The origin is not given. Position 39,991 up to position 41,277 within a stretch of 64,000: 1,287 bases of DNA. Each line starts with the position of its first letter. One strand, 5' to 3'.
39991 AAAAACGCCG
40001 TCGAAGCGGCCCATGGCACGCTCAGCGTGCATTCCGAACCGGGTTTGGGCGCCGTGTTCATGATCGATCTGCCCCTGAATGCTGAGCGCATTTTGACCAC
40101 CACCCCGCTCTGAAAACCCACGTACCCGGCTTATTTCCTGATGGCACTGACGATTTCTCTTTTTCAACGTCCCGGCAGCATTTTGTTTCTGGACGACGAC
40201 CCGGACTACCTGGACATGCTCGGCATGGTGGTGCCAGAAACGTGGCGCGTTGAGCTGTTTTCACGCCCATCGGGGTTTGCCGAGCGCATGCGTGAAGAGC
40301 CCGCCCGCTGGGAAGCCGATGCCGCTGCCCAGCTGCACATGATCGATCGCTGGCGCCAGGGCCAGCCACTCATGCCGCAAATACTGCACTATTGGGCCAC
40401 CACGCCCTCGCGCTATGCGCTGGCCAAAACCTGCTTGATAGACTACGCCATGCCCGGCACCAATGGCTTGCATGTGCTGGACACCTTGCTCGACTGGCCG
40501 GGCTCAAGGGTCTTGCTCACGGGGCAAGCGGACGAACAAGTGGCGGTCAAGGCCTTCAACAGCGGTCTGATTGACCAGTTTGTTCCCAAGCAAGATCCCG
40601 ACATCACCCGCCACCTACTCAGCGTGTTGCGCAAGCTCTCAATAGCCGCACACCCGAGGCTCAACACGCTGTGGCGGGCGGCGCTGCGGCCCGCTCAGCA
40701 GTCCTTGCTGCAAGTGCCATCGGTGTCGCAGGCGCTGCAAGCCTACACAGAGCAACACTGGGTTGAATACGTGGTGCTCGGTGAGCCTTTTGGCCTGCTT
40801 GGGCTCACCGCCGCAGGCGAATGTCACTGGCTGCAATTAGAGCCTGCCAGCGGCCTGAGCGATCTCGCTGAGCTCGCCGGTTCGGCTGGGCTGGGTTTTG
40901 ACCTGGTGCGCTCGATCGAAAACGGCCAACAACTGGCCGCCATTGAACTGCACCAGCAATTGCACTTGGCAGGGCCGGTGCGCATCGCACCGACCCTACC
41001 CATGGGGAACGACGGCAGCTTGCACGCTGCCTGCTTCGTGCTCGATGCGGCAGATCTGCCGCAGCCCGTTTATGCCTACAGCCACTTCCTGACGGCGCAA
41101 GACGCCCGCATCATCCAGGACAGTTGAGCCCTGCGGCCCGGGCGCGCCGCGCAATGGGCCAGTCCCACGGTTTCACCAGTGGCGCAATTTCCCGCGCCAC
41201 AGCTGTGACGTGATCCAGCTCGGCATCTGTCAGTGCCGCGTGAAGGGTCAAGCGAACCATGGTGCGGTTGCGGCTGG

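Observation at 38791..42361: Complete Lqs/Cqs-type alpha-hydroxyketone quorum-sensing cluster in a high-GC betaproteobacterium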

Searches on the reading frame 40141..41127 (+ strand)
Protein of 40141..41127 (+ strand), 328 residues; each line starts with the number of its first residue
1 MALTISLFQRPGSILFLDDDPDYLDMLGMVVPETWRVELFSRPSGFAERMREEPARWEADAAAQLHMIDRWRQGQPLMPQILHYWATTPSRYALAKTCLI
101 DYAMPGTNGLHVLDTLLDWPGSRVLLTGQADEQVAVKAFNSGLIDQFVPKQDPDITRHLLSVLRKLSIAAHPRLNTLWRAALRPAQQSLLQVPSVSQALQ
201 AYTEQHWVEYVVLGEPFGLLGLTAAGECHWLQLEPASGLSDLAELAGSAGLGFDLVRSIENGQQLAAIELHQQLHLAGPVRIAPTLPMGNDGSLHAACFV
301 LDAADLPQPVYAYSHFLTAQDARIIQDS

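Call 3: search_protein_families(library=pfam, proteins=[window:40141-41127:+], max_evalue=0.01)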
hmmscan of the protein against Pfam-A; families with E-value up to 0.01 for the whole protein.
window:40141-41127:+ (328 aa): 1 family
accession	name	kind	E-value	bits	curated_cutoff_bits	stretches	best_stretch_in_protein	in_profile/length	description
PF00072.30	Response_reg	-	1.6e-05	25.5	30.2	1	97-151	45-100/111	Response regulator receiver domain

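Call 4: search_protein_families(library=ncbifam, proteins=[window:40141-41127:+], max_evalue=0.01)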
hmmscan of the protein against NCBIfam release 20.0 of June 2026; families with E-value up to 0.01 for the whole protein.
window:40141-41127:+ (328 aa): 3 families
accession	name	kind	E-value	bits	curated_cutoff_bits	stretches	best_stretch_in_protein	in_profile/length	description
NF053512.1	nitric_RR_NosR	exception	8.6e-06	25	400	1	101-150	49-100/422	response regulator c-di-GMP phosphodiesterase, NosR family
NF011896.0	PRK15369.1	equivalog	0.00069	19.3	242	1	98-165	53-119/211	two component system response regulator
NF006900.1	PRK09390.1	equivalog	0.0026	17.3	255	1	96-150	49-105/203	response regulator FixJ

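Call 6: search_solved_structures(query=window:40141-41127:+, max_evalue=1, show_alignments=2)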
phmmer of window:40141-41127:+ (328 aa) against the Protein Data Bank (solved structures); distinct sequences matched with E-value up to 1: 17.
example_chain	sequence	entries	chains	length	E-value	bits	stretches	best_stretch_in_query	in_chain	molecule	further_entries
6sy9_A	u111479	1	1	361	3.3e-14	56.3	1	82-174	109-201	Response regulator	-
5xso_A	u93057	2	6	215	0.018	17.8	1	97-171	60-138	Response regulator FixJ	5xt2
2jk1_A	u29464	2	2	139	0.03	17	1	97-163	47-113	HYDROGENASE TRANSCRIPTIONAL REGULATORY PROTEIN HUPR1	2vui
6oap_A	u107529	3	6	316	0.038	16.7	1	98-159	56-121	Dual sensor histidine kinase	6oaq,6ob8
2vuh_B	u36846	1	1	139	0.091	15.5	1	98-163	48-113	HYDROGENASE TRANSCRIPTIONAL REGULATORY PROTEIN HUPR1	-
9qih_A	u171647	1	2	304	0.11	15.1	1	99-175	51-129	SenB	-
3kcn_A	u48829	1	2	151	0.12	15.1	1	98-155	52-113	Adenylate cyclase homolog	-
2rjn_A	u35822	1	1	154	0.22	14.2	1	98-157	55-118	Response regulator receiver:Metal-dependent phosphohydrolase, HD subdomain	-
9xzo_A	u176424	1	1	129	0.47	13.1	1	98-160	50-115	De novo protein M1X0B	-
1qkk_A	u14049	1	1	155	0.5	13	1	97-153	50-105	C4-DICARBOXYLATE TRANSPORT TRANSCRIPTIONAL REGULATORY PROTEIN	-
1l5y_A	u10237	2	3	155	0.51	13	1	97-150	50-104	C4-DICARBOXYLATE TRANSPORT TRANSCRIPTIONAL REGULATORY PROTEIN DCTD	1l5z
11yy_A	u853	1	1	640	0.73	12.5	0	30-105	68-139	DNA topoisomerase 3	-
11fc_A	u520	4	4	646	0.74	12.5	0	30-105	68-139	DNA topoisomerase 3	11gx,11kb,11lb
1d6m_A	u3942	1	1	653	0.76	12.4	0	30-105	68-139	DNA TOPOISOMERASE III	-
2o19_A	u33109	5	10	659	0.77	12.4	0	30-105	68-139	DNA topoisomerase 3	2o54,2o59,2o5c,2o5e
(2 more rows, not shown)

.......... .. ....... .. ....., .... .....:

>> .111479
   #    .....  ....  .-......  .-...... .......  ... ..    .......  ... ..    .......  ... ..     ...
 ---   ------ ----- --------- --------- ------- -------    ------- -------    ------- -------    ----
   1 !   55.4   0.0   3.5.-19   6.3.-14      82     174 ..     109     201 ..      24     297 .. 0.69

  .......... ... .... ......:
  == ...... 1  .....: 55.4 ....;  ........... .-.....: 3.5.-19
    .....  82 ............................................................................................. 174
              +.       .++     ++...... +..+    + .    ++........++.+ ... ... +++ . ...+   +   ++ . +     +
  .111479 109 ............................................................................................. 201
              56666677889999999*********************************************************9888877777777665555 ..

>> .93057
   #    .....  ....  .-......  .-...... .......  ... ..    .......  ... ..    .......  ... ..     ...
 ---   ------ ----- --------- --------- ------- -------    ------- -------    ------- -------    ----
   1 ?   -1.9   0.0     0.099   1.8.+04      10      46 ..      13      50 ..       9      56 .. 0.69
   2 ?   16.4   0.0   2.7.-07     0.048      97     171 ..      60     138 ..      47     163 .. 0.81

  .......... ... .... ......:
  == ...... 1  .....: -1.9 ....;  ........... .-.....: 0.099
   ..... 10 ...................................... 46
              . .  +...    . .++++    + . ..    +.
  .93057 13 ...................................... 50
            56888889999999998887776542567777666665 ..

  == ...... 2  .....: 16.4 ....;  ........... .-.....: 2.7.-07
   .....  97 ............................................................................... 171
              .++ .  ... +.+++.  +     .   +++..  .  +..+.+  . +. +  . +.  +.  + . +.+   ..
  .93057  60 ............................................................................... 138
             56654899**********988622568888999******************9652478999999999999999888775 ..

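Call 13: search_protein_families(library=ncbifam, proteins=[window:40141-41127:+], max_evalue=10)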
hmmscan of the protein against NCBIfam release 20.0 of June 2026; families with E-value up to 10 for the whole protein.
window:40141-41127:+ (328 aa): 9 families
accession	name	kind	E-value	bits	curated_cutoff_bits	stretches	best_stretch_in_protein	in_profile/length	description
NF053512.1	nitric_RR_NosR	exception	8.6e-06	25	400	1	101-150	49-100/422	response regulator c-di-GMP phosphodiesterase, NosR family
NF011896.0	PRK15369.1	equivalog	0.00069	19.3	242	1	98-165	53-119/211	two component system response regulator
NF006900.1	PRK09390.1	equivalog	0.0026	17.3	255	1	96-150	49-105/203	response regulator FixJ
NF001965.0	PRK00742.1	subfamily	0.01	15.1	293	1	98-167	53-124/357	chemotaxis-specific protein-glutamate methyltransferase CheB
NF047793.1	ResRegPgtA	equivalog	0.012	14.5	650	1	99-161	54-115/414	two-component system response regulator PgtA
TIGR03070.1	couple_hipB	subfamily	0.044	13.7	71.65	1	243-269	19-45/58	type II toxin-antitoxin system Y4mF family antitoxin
NF040689.1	MtrAB_MtrA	equivalog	0.12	11.6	300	1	98-150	46-98/219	MtrAB system response regulator MtrA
NF040749.1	tetrathio_RR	equivalog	0.16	11.6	290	1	98-148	47-98/191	tetrathionate respiration response regulator TtrR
NF008469.0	PRK11361.1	equivalog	0.27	9.9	714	1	96-168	50-122/461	acetoacetate metabolism transcriptional regulator AtoC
